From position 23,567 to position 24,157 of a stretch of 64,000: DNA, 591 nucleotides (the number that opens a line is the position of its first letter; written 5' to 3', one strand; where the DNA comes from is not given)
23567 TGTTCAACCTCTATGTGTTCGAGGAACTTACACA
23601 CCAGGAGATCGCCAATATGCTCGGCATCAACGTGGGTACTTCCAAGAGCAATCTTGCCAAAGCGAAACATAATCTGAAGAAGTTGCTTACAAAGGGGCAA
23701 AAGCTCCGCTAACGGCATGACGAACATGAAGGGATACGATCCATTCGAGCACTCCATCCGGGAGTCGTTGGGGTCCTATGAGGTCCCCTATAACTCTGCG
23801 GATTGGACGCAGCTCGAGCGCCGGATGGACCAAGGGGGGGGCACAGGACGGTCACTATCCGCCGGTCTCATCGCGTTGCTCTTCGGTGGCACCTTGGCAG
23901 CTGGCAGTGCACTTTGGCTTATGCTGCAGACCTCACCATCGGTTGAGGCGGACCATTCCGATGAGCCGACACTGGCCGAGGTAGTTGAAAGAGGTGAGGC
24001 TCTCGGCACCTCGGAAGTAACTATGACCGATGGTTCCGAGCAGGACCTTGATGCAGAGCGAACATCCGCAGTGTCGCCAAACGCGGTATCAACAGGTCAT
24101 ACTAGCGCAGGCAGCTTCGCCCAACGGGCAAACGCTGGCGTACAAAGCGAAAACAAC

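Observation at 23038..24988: ECF sigma factor paired with a membrane-anchored anti-sigma-like protein that carries a T9SS type-B secretion signal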

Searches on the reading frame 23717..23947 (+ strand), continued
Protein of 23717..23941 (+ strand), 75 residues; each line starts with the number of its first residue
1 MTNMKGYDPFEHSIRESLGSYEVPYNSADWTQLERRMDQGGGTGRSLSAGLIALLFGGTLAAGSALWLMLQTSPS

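Call 81: find_encoding_contigs(protein=P0339, flank=6000, max_places=3)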
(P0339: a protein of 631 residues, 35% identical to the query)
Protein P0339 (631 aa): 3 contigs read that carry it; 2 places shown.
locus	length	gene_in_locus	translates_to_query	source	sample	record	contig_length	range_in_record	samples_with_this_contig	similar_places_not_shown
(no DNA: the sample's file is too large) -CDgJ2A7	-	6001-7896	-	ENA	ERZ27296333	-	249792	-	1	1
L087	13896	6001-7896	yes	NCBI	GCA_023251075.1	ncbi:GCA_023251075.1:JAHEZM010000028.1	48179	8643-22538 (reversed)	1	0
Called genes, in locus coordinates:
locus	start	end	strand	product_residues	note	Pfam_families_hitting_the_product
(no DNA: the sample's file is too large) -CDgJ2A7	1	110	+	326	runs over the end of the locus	PF06452:CBM9_1, PF16011:CBM9_2 (weak), PF18962:Por_Secre_tail (weak)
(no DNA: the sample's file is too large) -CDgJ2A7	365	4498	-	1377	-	PF13585:CHU_C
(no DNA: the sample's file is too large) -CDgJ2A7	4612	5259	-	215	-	PF05430:Methyltransf_30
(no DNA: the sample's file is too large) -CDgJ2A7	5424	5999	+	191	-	PF07638:Sigma70_ECF, PF04542:Sigma70_r2, PF04545:Sigma70_r4 (faint), PF08281:Sigma70_r4_2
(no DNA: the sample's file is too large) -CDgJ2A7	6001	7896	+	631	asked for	PF11751:PorP_SprF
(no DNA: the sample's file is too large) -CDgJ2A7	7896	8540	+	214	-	PF13585:CHU_C (weak)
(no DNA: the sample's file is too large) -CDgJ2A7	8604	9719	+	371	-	PF04389:Peptidase_M28 (faint), PF05343:Peptidase_M42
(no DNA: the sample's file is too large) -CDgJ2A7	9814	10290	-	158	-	PF13414:TPR_11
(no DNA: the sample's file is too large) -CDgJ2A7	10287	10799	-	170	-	PF16271:DUF4924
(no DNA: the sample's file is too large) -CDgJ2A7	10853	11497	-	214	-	PF03938:OmpH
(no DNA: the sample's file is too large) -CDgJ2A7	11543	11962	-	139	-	PF09345:SiaC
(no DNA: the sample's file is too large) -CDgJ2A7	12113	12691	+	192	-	PF04336:ACP_PD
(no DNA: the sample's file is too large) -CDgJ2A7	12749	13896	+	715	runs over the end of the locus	PF05572:Peptidase_M43, PF00801:PKD (weak), PF18911:PKD_4 (weak), PF18962:Por_Secre_tail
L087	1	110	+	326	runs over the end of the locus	PF06452:CBM9_1, PF16011:CBM9_2 (weak), PF18962:Por_Secre_tail (weak)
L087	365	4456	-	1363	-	PF13585:CHU_C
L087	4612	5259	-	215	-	PF05430:Methyltransf_30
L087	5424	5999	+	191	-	PF07638:Sigma70_ECF, PF04542:Sigma70_r2, PF04545:Sigma70_r4 (faint), PF08281:Sigma70_r4_2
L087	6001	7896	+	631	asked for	PF11751:PorP_SprF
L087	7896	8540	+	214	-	PF13585:CHU_C (weak)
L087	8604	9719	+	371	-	PF04389:Peptidase_M28 (faint), PF05343:Peptidase_M42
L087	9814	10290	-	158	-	PF13414:TPR_11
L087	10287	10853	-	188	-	PF16271:DUF4924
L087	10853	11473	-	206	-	PF03938:OmpH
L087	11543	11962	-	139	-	PF09345:SiaC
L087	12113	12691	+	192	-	PF04336:ACP_PD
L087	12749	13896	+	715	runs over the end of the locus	PF05572:Peptidase_M43, PF00801:PKD (weak), PF18911:PKD_4 (weak), PF18962:Por_Secre_tail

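Call 82: find_encoding_contigs(protein=P0335, flank=6000, max_places=3)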
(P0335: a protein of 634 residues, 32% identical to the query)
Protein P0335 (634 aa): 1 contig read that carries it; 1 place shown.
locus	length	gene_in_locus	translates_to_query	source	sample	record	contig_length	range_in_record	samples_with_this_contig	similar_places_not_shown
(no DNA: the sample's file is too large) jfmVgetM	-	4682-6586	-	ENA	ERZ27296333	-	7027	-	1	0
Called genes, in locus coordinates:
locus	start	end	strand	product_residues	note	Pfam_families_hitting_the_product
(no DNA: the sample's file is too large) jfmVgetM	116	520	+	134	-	PF14078:DUF4259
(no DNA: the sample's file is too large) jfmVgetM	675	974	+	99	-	-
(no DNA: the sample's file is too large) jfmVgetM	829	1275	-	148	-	PF04342:DMT_6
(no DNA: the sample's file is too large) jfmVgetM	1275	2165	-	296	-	PF00561:Abhydrolase_1, PF12146:Hydrolase_4, PF12697:Abhydrolase_6 (weak), PF02129:Peptidase_S15 (weak)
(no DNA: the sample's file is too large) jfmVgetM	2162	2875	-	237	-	-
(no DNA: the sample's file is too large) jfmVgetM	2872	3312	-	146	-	PF00293:NUDIX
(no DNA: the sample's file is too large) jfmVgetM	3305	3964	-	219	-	PF05430:Methyltransf_30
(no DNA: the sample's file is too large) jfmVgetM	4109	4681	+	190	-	PF07638:Sigma70_ECF, PF04542:Sigma70_r2, PF08281:Sigma70_r4_2, PF04545:Sigma70_r4 (weak)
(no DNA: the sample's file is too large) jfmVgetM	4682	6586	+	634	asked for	PF11751:PorP_SprF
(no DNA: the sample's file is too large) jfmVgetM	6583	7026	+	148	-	?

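Call 90: list_cluster_members(proteins=[P0286, P0339, P0341, P0296, P0298, P0301, P0303, P0316, P0329, P0369])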
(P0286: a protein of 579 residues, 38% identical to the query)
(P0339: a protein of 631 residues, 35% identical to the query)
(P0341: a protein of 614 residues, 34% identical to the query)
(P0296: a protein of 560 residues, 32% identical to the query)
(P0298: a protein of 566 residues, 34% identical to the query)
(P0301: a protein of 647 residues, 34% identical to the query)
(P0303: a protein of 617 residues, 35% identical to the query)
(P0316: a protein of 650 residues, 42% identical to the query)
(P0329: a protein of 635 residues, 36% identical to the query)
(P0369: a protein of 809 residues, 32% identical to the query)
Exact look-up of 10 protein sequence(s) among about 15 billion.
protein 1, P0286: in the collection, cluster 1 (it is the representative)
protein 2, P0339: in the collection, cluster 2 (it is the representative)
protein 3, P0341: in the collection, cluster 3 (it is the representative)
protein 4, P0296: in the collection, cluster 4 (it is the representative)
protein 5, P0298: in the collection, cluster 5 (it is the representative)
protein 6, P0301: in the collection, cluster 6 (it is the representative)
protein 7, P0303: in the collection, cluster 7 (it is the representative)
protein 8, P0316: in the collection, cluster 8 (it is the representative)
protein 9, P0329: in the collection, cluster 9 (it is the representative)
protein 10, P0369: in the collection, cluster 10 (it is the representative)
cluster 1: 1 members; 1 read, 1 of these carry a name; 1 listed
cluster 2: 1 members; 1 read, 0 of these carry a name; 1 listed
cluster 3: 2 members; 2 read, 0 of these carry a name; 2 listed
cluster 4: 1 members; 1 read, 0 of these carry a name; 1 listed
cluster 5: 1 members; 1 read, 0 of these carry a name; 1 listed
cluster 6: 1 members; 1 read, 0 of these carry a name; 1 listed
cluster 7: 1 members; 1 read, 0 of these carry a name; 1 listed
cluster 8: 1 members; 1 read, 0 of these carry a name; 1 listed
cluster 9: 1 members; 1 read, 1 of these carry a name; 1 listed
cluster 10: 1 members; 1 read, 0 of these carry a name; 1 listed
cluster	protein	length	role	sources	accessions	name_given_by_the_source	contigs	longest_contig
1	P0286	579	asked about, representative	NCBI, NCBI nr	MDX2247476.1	MAG: porin family protein [Bacteroidia bacterium] | porin family protein [Bacteroidia bacterium]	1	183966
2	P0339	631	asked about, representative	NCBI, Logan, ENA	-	-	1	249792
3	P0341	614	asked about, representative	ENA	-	-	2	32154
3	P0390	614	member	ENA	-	-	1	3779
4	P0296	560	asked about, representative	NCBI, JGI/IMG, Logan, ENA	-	-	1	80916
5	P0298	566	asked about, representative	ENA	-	-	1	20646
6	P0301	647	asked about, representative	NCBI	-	-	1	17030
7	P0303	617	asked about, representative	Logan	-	-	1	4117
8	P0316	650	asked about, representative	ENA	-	-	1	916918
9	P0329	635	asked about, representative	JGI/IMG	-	hypothetical protein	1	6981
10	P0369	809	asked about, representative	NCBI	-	-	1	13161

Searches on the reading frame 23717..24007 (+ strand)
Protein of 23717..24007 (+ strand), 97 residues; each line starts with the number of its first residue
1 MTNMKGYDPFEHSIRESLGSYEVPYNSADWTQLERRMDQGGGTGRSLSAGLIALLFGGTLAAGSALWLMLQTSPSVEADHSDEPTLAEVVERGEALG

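Call 21: search_protein_families(library=pfam, proteins=[window:23717-24007:+], max_evalue=10)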
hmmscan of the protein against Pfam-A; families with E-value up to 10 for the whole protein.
seq(97 aa): 0 families

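Call 22: search_protein_families(library=ncbifam, proteins=[window:23717-24007:+], max_evalue=10)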
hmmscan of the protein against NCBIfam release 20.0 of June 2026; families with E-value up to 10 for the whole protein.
seq(97 aa): 0 families
